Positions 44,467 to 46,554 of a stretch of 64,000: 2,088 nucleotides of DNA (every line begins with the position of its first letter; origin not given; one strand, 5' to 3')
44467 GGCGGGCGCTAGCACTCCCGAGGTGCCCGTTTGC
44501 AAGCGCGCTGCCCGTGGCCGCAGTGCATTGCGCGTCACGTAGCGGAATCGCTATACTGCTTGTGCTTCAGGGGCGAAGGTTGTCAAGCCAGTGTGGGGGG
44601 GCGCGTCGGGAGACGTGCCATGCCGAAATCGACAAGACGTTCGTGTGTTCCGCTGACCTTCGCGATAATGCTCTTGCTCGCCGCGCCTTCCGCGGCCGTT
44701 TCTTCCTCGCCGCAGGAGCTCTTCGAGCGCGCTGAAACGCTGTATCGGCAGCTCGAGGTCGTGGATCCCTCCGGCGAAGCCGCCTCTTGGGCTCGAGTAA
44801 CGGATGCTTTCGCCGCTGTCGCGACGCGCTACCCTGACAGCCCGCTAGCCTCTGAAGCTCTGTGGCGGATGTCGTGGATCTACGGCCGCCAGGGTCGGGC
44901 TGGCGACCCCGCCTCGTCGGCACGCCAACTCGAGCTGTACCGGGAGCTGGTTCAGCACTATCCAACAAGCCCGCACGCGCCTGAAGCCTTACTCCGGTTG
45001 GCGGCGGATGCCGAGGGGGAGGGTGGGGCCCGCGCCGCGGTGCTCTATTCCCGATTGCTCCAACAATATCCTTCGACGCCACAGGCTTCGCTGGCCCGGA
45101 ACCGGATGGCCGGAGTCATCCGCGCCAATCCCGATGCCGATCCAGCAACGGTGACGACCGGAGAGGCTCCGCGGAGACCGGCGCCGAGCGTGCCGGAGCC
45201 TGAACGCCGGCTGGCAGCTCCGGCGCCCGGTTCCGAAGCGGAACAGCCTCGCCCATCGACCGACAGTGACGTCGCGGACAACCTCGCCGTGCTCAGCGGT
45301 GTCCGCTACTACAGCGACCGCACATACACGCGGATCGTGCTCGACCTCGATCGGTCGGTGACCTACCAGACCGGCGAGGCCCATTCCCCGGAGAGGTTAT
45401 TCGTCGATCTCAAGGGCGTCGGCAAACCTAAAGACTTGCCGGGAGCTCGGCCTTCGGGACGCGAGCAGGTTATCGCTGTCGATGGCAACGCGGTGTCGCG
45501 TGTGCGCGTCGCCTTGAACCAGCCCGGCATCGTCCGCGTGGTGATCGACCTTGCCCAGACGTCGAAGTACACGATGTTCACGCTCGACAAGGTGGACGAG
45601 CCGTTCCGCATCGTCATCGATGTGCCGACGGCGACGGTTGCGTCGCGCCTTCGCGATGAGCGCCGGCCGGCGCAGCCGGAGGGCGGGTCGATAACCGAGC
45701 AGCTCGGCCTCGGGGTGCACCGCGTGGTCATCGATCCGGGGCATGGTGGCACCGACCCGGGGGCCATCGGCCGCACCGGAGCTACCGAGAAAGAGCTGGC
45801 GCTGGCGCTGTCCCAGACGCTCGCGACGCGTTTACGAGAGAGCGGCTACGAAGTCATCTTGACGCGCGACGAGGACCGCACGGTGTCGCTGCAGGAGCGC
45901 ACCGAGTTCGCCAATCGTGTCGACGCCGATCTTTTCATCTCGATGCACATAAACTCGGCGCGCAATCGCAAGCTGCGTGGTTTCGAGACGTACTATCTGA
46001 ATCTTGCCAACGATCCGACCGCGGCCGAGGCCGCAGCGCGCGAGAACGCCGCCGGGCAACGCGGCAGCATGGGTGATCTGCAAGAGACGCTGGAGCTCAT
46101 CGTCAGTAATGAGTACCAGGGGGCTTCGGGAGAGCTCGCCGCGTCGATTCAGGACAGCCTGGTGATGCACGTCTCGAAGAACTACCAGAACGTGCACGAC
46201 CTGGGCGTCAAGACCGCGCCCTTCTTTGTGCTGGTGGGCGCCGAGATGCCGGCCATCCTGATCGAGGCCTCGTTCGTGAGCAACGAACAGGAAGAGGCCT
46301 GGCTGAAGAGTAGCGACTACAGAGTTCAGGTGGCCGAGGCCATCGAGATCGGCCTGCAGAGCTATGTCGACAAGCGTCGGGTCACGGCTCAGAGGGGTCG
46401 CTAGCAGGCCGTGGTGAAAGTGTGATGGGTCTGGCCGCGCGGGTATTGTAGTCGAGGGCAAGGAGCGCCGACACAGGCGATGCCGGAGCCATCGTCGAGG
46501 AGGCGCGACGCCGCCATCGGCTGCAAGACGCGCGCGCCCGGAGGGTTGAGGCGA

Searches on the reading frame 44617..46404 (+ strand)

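Call 36: search_protein_families(library=pfam, proteins=[window:44617-46404:+])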
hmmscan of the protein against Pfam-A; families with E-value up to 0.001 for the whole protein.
window:44617-46404:+ (595 aa): 3 families
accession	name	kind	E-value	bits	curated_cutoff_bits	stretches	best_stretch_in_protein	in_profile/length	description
PF01520.23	Amidase_3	-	4.6e-53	180.3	27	1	370-581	1-173/174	N-acetylmuramoyl-L-alanine amidase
PF11741.13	AMIN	-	1.5e-11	44.7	20.5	1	229-335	2-100/101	AMIN domain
PF24837.1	AMIN-like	-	0.00069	20.2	27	0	226-336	3-127/129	AMIN-like domain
